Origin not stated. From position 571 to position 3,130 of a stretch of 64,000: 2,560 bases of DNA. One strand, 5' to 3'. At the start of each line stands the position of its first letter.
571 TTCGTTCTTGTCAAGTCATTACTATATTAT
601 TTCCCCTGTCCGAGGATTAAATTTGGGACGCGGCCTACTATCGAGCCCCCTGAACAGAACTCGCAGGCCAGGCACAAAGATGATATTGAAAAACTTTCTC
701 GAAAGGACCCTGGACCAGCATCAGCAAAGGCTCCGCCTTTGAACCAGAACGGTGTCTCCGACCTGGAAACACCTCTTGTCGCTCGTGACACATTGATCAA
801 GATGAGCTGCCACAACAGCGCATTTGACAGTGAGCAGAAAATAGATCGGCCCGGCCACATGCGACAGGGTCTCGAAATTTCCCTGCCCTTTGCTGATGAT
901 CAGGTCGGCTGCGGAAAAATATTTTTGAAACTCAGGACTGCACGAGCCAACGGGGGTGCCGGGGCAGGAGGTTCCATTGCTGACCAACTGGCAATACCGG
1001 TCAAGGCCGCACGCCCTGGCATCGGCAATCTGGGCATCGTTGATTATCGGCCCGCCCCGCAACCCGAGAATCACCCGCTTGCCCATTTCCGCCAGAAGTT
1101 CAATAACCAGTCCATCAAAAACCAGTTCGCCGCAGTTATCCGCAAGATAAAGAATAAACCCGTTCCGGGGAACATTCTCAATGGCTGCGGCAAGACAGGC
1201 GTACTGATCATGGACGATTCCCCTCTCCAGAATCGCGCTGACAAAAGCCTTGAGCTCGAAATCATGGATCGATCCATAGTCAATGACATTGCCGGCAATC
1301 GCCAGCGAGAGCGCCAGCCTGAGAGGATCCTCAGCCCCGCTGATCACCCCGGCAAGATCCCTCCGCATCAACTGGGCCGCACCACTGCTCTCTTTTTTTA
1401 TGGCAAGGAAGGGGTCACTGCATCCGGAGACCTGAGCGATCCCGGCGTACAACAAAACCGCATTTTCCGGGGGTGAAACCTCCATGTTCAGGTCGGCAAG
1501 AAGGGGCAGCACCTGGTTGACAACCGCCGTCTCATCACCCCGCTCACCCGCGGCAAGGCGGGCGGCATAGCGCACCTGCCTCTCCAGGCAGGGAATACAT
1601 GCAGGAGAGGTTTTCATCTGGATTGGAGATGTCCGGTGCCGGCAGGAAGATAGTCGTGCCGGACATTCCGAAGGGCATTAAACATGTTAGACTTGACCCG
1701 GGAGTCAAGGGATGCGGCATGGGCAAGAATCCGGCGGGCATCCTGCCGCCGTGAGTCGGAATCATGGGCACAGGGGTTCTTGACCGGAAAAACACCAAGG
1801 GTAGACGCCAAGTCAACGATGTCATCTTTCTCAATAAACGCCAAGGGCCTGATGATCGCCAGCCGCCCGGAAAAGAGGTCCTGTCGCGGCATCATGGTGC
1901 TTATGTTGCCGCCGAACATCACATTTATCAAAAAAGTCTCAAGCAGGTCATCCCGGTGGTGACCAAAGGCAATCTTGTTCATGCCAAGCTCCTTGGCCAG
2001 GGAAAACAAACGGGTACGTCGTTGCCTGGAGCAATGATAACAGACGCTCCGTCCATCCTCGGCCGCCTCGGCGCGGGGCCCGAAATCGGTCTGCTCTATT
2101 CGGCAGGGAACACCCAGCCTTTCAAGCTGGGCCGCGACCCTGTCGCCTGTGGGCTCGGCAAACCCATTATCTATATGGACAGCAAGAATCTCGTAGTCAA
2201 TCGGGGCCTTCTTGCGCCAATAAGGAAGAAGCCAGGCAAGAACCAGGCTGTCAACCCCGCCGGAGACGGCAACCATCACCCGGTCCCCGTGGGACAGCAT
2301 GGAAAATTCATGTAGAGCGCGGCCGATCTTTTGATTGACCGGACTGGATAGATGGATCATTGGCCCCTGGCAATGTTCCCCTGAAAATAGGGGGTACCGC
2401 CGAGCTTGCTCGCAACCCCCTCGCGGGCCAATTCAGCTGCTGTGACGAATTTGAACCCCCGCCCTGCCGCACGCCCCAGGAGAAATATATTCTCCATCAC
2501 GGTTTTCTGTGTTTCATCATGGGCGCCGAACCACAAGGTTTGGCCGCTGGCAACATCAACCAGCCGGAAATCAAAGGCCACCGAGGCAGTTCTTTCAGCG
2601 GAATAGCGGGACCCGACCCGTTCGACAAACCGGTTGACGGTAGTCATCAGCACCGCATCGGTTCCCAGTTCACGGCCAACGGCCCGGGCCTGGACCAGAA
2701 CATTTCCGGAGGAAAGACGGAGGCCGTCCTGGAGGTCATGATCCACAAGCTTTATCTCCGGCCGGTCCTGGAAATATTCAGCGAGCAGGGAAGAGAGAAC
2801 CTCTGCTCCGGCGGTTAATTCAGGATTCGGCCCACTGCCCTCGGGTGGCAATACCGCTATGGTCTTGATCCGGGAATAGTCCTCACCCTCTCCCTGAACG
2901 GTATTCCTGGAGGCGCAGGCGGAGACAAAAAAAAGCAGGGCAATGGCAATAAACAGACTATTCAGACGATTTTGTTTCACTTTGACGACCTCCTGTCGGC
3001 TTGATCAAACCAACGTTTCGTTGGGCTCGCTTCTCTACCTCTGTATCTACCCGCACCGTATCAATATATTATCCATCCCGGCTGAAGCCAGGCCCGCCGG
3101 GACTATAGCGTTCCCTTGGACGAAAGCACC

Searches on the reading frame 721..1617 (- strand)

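Call 89: search_protein_families(library=pfam, proteins=[window:721-1617:-], max_evalue=0.00001)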
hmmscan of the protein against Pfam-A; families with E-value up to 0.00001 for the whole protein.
window:721-1617:- (298 aa): 1 family
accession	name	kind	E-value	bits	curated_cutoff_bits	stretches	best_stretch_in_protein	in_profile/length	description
PF01937.24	ARMT1-like_dom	-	1.2e-58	199.3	25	1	3-275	1-305/311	Damage-control phosphatase ARMT1-like domain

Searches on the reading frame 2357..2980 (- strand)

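Call 89: search_protein_families(library=pfam, proteins=[window:2357-2980:-], max_evalue=0.00001)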
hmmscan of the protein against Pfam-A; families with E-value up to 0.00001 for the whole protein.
window:2357-2980:- (207 aa): 1 family
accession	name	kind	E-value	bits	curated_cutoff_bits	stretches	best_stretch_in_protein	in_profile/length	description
PF05643.16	GNA1162-like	-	3e-06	27.4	25.9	1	36-160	9-132/185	Putative lipoprotein GNA1162-like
